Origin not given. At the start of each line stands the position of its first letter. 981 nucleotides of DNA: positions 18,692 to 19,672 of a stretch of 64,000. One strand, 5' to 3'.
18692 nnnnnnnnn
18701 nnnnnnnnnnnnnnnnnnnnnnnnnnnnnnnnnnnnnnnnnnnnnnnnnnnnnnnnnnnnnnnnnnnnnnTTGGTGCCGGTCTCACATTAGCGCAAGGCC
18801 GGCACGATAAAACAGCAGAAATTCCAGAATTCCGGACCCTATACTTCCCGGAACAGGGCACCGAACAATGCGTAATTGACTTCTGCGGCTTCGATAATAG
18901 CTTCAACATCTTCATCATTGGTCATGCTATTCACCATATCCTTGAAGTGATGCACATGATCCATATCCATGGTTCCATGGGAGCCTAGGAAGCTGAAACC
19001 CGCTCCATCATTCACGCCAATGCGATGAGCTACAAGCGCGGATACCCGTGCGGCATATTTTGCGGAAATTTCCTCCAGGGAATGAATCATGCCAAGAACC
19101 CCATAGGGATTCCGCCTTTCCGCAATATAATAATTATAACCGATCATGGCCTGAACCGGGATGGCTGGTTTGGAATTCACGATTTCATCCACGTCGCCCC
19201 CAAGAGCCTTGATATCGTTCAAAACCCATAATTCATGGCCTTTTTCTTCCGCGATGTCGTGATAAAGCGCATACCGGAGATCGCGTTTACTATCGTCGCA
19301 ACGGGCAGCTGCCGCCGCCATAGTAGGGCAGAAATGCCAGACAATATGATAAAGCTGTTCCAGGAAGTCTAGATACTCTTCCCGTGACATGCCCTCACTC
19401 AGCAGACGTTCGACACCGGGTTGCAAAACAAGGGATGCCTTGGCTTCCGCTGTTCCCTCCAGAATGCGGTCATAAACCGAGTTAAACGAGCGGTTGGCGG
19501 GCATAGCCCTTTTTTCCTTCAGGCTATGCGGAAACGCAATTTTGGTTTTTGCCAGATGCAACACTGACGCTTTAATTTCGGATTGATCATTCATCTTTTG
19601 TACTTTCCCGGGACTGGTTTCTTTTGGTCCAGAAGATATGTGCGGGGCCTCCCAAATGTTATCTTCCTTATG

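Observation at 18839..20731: RpfF-type DSF synthase fused to a heme-oxygenase-like diiron oxidase domain: candidate synthase for a new diffusible signal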

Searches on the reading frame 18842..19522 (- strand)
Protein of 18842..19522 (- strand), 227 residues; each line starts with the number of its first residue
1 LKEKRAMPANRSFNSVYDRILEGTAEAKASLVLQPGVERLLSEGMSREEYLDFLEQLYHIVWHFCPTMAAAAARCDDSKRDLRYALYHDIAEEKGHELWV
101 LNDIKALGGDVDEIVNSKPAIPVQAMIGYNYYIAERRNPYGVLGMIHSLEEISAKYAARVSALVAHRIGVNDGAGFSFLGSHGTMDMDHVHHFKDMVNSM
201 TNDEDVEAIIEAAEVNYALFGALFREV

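Call 15: search_solved_structures(query=window:18842-19522:-, max_evalue=10, show_alignments=4)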
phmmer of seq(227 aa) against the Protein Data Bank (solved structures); distinct sequences matched with E-value up to 10: 6.
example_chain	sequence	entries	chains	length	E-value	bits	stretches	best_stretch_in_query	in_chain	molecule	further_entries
3dde_A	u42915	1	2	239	6.5e-15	58.4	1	33-220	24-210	TENA/THI-4 protein, Domain of Unknown Function with a Heme Oxygenase-like Fold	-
1rcw_A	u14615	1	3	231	0.0016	21.1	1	45-223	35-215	CT610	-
8va9_A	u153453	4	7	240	0.0017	21.1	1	45-223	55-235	4-aminobenzoate synthase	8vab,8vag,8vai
9pj4_A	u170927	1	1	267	0.62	12.7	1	81-213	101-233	4-aminobenzoate synthase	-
2qqy_A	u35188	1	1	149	0.92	12.1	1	86-129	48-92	Sigma B operon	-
3a5t_A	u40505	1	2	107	1.1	11.9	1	2-69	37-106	Transcription factor MafG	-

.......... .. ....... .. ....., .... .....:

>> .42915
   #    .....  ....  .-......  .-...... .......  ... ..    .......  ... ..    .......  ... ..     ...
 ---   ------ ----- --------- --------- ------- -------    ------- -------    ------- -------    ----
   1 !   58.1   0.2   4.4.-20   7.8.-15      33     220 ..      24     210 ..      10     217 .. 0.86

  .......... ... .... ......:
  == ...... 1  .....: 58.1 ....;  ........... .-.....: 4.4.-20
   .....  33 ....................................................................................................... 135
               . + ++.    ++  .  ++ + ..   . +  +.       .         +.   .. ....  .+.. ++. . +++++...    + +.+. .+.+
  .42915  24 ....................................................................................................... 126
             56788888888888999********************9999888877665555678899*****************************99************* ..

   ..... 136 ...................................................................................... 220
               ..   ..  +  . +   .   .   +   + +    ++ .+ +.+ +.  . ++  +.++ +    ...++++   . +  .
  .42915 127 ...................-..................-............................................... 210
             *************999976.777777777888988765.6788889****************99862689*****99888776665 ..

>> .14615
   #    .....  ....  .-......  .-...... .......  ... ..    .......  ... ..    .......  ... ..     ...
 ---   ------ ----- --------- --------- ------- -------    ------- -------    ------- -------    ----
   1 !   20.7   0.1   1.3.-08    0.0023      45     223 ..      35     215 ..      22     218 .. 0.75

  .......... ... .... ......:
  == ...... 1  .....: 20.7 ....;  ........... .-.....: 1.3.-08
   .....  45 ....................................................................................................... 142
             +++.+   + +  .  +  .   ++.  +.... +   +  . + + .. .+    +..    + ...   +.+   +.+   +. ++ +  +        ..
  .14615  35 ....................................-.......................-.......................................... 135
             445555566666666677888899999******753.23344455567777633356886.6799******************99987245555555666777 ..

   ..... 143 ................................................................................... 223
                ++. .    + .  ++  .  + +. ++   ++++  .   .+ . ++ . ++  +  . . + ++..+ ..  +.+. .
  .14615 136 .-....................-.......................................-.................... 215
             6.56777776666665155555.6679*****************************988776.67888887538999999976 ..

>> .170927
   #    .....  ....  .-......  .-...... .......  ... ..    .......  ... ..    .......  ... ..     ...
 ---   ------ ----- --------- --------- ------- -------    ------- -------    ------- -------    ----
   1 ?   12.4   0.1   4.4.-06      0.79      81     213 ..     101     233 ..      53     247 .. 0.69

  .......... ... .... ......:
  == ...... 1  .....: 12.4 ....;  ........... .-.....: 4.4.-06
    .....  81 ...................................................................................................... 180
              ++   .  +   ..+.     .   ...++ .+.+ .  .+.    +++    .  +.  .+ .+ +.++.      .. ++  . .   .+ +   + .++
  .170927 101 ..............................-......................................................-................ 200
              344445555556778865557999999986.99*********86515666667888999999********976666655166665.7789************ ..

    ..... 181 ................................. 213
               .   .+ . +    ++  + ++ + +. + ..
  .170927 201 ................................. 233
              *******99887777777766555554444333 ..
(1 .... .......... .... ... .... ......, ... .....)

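Call 19: find_homologous_proteins(query=window:18842-19459:-, max_evalue=0.001)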
Query window:18842-19459:- (206 aa): 915 proteins with E <= 0.001 among 1116 candidates; the best 120 are listed.
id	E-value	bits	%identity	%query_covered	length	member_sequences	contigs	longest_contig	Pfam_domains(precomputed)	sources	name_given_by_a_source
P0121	3.7e-93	329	69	95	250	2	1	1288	PF14518.12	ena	-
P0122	6.0e-92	325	69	95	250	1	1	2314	PF14518.12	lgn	-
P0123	7.5e-89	315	65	95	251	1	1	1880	PF14518.12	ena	-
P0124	1.2e-81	291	62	99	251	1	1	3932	PF14518.12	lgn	-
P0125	2.1e-81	290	61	99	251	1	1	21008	PF14518.12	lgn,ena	-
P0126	2.5e-76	274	59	99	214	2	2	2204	PF14518.12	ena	-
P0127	5.7e-74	266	57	100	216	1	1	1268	PF14518.12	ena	-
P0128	9.2e-74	265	57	100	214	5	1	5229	PF14518.12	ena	-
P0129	1.8e-71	258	58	99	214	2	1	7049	PF14518.12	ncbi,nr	ncbi:MAG: iron-containing redox enzyme family protein [Inquilinus sp.]|nr:iron-containing redox enzy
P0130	2.4e-71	257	56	100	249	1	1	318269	PF14518.12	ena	-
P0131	5.9e-71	256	56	100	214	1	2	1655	PF14518.12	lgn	-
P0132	7.4e-69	249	56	100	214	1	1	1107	PF14518.12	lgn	-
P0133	4.3e-68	247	54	100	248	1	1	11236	PF14518.12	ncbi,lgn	ncbi:MAG: iron-containing redox enzyme family protein [Pseudomonadota bacterium]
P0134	1.0e-66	242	53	99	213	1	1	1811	PF14518.12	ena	-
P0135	1.9e-66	241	53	99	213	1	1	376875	PF03070.22,PF14518.12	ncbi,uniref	ncbi:TenA family transcriptional regulator [Thiohalorhabdus methylotrophus]|uniref:TenA family trans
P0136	5.7e-59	217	50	100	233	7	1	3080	PF14518.12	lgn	-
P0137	9.7e-59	216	47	99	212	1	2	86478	PF14518.12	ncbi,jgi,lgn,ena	-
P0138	1.1e-58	216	50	100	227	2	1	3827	PF14518.12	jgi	jgi:pyrroloquinoline quinone (PQQ) biosynthesis protein C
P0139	2.1e-58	215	50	97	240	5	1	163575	PF14518.12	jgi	jgi:pyrroloquinoline quinone (PQQ) biosynthesis protein C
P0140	2.2e-58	215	52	100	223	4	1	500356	PF03070.22,PF14518.12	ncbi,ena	-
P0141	4.9e-58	214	50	99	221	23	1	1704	PF14518.12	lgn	-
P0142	5.4e-58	214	50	100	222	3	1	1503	PF03070.22,PF14518.12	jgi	jgi:pyrroloquinoline quinone (PQQ) biosynthesis protein C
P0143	5.6e-58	214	49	100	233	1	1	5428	PF14518.12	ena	-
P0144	6.4e-58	214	52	93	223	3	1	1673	PF03070.22,PF14518.12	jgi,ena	-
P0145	7.7e-58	213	51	92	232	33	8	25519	PF14518.12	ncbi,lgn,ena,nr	ncbi:MAG TPA: iron-containing redox enzyme family protein [Burkholderiales bacterium]|nr:iron-contai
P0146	9.8e-58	213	50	99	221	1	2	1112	PF14518.12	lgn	-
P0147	9.8e-58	213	50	99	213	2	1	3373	PF14518.12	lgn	-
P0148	1.1e-57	213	50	100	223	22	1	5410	PF03070.22,PF14518.12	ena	-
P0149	1.6e-57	212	51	100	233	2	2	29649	PF14518.12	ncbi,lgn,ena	-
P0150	1.8e-57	212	49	100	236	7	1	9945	PF03070.22,PF14518.12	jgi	jgi:pyrroloquinoline quinone (PQQ) biosynthesis protein C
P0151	2.2e-57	212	49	100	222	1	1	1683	PF14518.12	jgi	jgi:pyrroloquinoline quinone (PQQ) biosynthesis protein C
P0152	2.2e-57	212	49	100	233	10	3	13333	PF14518.12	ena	-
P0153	2.2e-57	212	50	100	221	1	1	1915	PF14518.12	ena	-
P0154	2.3e-57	212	46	98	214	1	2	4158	PF14518.12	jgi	jgi:pyrroloquinoline quinone (PQQ) biosynthesis protein C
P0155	2.8e-57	212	49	100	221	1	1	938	PF14518.12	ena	-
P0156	2.9e-57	211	50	100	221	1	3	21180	PF14518.12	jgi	jgi:pyrroloquinoline quinone (PQQ) biosynthesis protein C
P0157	2.9e-57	211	50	100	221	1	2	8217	PF14518.12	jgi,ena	jgi:pyrroloquinoline quinone (PQQ) biosynthesis protein C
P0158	3.7e-57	211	49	100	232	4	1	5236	PF14518.12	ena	-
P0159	4.0e-57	211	49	100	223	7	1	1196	PF03070.22,PF14518.12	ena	-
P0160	4.1e-57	211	50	100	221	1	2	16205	PF14518.12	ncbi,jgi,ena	-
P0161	4.1e-57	211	50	100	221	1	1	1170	PF14518.12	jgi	jgi:pyrroloquinoline quinone (PQQ) biosynthesis protein C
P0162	4.5e-57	211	49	99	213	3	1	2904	PF14518.12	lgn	-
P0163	4.6e-57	211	50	100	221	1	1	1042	PF14518.12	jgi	-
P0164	4.6e-57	211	50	100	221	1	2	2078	PF14518.12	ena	-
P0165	5.1e-57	211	50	100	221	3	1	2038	PF14518.12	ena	-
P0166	5.4e-57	211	49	100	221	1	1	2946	PF14518.12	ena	-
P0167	5.5e-57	211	49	100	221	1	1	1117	PF14518.12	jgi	jgi:pyrroloquinoline quinone (PQQ) biosynthesis protein C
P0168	5.5e-57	211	49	100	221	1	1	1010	PF14518.12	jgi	-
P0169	5.5e-57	211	50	100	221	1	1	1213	PF14518.12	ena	-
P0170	5.5e-57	211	49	100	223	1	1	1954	PF03070.22,PF14518.12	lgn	-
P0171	5.6e-57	211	50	100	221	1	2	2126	PF14518.12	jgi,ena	-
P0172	5.6e-57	211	50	100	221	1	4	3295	PF14518.12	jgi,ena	jgi:pyrroloquinoline quinone (PQQ) biosynthesis protein C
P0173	5.8e-57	210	49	100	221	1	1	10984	PF14518.12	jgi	jgi:pyrroloquinoline quinone (PQQ) biosynthesis protein C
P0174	6.0e-57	210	50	100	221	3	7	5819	PF14518.12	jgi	jgi:pyrroloquinoline quinone (PQQ) biosynthesis protein C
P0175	6.0e-57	210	50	100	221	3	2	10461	PF14518.12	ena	-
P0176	6.3e-57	210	49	100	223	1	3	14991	PF14518.12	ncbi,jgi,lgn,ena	-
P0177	6.7e-57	210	50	99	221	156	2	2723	PF14518.12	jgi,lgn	jgi:pyrroloquinoline quinone (PQQ) biosynthesis protein C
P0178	6.9e-57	210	50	97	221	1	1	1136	PF14518.12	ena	-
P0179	7.2e-57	210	50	99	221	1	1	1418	PF14518.12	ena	-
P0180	7.7e-57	210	49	100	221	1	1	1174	PF14518.12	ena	-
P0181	7.8e-57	210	49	100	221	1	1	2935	PF14518.12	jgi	-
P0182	7.8e-57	210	51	93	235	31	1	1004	PF14518.12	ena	-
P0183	8.0e-57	210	49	100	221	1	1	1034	PF14518.12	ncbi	-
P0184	8.0e-57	210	49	100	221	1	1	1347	PF14518.12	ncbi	-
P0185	8.4e-57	210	50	99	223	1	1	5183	PF14518.12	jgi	jgi:pyrroloquinoline quinone (PQQ) biosynthesis protein C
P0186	8.5e-57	210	50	100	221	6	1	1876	PF14518.12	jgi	jgi:pyrroloquinoline quinone (PQQ) biosynthesis protein C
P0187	8.5e-57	210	48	100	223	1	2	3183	PF14518.12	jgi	jgi:pyrroloquinoline quinone (PQQ) biosynthesis protein C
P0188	8.6e-57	210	50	100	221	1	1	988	PF14518.12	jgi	-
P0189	9.0e-57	210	50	100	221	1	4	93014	PF14518.12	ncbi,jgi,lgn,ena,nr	ncbi:MAG TPA: iron-containing redox enzyme family protein [Burkholderiales bacterium]|nr:iron-contai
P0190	9.9e-57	210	50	99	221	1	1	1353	PF14518.12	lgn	-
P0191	9.9e-57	210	49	100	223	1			PF14518.12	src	-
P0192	1.1e-56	210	49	100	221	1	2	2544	PF14518.12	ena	-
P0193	1.1e-56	210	49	100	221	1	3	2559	PF14518.12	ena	-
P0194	1.1e-56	210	49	100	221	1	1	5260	PF14518.12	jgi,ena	-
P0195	1.1e-56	210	49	100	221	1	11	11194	PF14518.12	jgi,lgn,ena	-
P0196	1.1e-56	210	49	100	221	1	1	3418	PF14518.12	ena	-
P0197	1.1e-56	210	49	100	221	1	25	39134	PF14518.12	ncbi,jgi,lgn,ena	-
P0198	1.1e-56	210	49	100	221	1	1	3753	PF14518.12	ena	-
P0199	1.1e-56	210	49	100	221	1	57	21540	PF14518.12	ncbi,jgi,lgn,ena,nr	ncbi:MAG: iron-containing redox enzyme family protein [Betaproteobacteria bacterium]|jgi:pyrroloquin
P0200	1.1e-56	210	49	100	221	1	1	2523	PF14518.12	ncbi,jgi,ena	-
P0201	1.1e-56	210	49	100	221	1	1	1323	PF14518.12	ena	-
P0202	1.1e-56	210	49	100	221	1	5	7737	PF14518.12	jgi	jgi:pyrroloquinoline quinone (PQQ) biosynthesis protein C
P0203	1.1e-56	210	49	100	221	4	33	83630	PF14518.12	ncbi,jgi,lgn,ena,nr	ncbi:MAG: iron-containing redox enzyme family protein [Betaproteobacteria bacterium]|nr:MAG: iron-co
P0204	1.2e-56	209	50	100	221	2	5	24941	PF14518.12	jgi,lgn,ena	-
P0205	1.2e-56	209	49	99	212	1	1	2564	PF14518.12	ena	-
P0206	1.3e-56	209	49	99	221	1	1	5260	PF14518.12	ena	-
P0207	1.3e-56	209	47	100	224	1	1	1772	PF14518.12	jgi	-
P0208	1.4e-56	209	49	100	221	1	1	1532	PF14518.12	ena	-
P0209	1.5e-56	209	49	100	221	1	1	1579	PF14518.12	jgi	jgi:pyrroloquinoline quinone (PQQ) biosynthesis protein C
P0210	1.5e-56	209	50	100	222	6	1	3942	PF14518.12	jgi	jgi:pyrroloquinoline quinone (PQQ) biosynthesis protein C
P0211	1.5e-56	209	49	100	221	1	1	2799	PF14518.12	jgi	jgi:pyrroloquinoline quinone (PQQ) biosynthesis protein C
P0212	1.7e-56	209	51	92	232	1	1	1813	PF14518.12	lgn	-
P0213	1.8e-56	209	50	100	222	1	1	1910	PF14518.12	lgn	-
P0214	1.8e-56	209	51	92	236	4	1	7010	PF14518.12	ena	-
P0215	2.0e-56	209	49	100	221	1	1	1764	PF14518.12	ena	-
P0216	2.0e-56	209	49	100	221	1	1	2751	PF14518.12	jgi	jgi:pyrroloquinoline quinone (PQQ) biosynthesis protein C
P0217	2.0e-56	209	49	100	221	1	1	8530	PF14518.12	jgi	jgi:pyrroloquinoline quinone (PQQ) biosynthesis protein C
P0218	2.1e-56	209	49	100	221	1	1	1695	PF14518.12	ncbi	-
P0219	2.1e-56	209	49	100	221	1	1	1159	PF14518.12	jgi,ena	-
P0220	2.1e-56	209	49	100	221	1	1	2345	PF14518.12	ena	-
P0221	2.2e-56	209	50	99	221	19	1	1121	PF14518.12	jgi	-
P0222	2.3e-56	209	50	99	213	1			PF14518.12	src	-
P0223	2.4e-56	208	46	98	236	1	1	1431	PF14518.12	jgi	jgi:pyrroloquinoline quinone (PQQ) biosynthesis protein C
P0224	2.4e-56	208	49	100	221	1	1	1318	PF14518.12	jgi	jgi:pyrroloquinoline quinone (PQQ) biosynthesis protein C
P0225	2.5e-56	208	49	100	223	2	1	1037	PF14518.12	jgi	jgi:pyrroloquinoline quinone (PQQ) biosynthesis protein C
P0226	2.6e-56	208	49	100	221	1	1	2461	PF14518.12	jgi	jgi:pyrroloquinoline quinone (PQQ) biosynthesis protein C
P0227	2.6e-56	208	49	100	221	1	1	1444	PF14518.12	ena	-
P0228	2.6e-56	208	49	100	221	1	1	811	PF14518.12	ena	-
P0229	2.7e-56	208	48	99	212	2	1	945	PF14518.12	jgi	jgi:pyrroloquinoline quinone (PQQ) biosynthesis protein C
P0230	2.8e-56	208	49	100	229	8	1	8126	PF14518.12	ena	-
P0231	2.8e-56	208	50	93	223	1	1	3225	PF14518.12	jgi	jgi:pyrroloquinoline quinone (PQQ) biosynthesis protein C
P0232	2.8e-56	208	49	100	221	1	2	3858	PF14518.12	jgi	jgi:pyrroloquinoline quinone (PQQ) biosynthesis protein C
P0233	2.8e-56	208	49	100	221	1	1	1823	PF14518.12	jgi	jgi:pyrroloquinoline quinone (PQQ) biosynthesis protein C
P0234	2.8e-56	208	49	99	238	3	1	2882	PF14518.12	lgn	-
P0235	2.9e-56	208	49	100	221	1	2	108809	PF14518.12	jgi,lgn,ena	jgi:pyrroloquinoline quinone (PQQ) biosynthesis protein C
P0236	3.0e-56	208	49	100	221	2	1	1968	PF14518.12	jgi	jgi:pyrroloquinoline quinone (PQQ) biosynthesis protein C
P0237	3.2e-56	208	47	98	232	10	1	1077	PF14518.12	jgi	jgi:pyrroloquinoline quinone (PQQ) biosynthesis protein C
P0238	3.5e-56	208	47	97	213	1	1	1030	PF14518.12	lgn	-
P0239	3.8e-56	208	49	99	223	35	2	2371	PF14518.12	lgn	-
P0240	3.9e-56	208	49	99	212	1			PF14518.12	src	-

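Call 20: find_encoding_contigs(protein=P0130, flank=10000, max_places=2)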
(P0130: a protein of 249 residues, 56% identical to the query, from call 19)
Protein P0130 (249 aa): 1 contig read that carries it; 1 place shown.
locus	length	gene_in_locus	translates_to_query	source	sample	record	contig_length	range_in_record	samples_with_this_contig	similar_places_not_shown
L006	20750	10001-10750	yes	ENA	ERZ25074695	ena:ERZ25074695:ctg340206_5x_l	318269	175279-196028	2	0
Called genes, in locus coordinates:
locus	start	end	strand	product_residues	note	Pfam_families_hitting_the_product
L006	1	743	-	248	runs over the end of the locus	-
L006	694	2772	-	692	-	-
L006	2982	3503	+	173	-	PF04542:Sigma70_r2, PF22029:PhyR_sigma2, PF08281:Sigma70_r4_2, PF04545:Sigma70_r4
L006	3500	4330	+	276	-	-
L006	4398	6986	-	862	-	PF00512:HisKA, PF02518:HATPase_c, PF00072:Response_reg, PF01627:Hpt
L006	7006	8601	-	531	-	PF00072:Response_reg, PF00512:HisKA, PF02518:HATPase_c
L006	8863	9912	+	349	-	PF00378:ECH_1, PF16113:ECH_2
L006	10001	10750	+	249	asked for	PF14518:Haem_oxygenas_2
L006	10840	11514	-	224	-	PF01266:DAO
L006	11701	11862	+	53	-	-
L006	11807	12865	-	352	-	PF05430:Methyltransf_30, PF01266:DAO, PF13450:NAD_binding_8 (weak)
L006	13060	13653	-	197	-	PF09361:Phasin_2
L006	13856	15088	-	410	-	PF13406:SLT_2, PF08823:PG_binding_2 (faint), PF01471:PG_binding_1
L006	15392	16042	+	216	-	PF13428:TPR_14 (faint), PF14559:TPR_19 (faint), PF07719:TPR_2 (faint), PF13371:TPR_9 (weak), PF00515:TPR_1 (faint), PF13432:TPR_16 (weak)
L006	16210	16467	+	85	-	PF10073:GapR_DNA-bd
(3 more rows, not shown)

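Call 21: find_encoding_contigs(protein=P0135, flank=10000, max_places=2)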
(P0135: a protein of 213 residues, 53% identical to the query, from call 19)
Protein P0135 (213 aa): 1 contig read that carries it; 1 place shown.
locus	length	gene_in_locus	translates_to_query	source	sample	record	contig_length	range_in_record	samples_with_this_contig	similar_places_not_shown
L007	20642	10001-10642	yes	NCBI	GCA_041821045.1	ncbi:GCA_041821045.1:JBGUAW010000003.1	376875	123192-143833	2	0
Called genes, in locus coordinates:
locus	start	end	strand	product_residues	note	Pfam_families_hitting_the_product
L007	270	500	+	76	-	-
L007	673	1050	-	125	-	-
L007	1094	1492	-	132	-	-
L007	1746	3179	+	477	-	PF04107:GCS2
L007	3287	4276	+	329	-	PF24827:AstE_AspA_cat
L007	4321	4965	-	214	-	PF13489:Methyltransf_23, PF13847:Methyltransf_31 (weak), PF08241:Methyltransf_11, PF08242:Methyltransf_12, PF13649:Methyltransf_25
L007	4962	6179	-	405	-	PF11899:DUF3419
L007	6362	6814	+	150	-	PF01625:PMSR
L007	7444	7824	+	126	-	PF04241:DUF423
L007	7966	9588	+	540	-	PF02028:BCCT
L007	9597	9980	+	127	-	PF01152:Bac_globin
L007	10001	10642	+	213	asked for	PF03070:TENA_THI-4 (weak), PF14518:Haem_oxygenas_2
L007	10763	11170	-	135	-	PF01124:MAPEG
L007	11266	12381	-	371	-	PF00762:Ferrochelatase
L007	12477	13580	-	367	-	PF12679:ABC2_membrane_2, PF12698:ABC2_membrane_3, PF01061:ABC2_membrane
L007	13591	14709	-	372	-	PF12679:ABC2_membrane_2, PF12698:ABC2_membrane_3, PF01061:ABC2_membrane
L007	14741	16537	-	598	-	PF00005:ABC_tran, PF13401:AAA_22 (faint), PF13476:AAA_23 (faint), PF13555:AAA_29 (faint), PF13604:AAA_30 (faint), PF00005:ABC_tran, PF13304:AAA_21 (weak)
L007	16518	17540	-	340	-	PF25973:BSH_CzcB (faint), PF25881:HH_YBHG, PF25876:HH_MFP_RND (weak), PF25954:Beta-barrel_RND_2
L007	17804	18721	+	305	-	PF20030:bpMoxR, PF07726:AAA_3, PF07728:AAA_5, PF17863:AAA_lid_2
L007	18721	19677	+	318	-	-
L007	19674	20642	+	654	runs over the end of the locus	PF11992:TgpA_N, PF01841:Transglut_core, PF13559:DUF4129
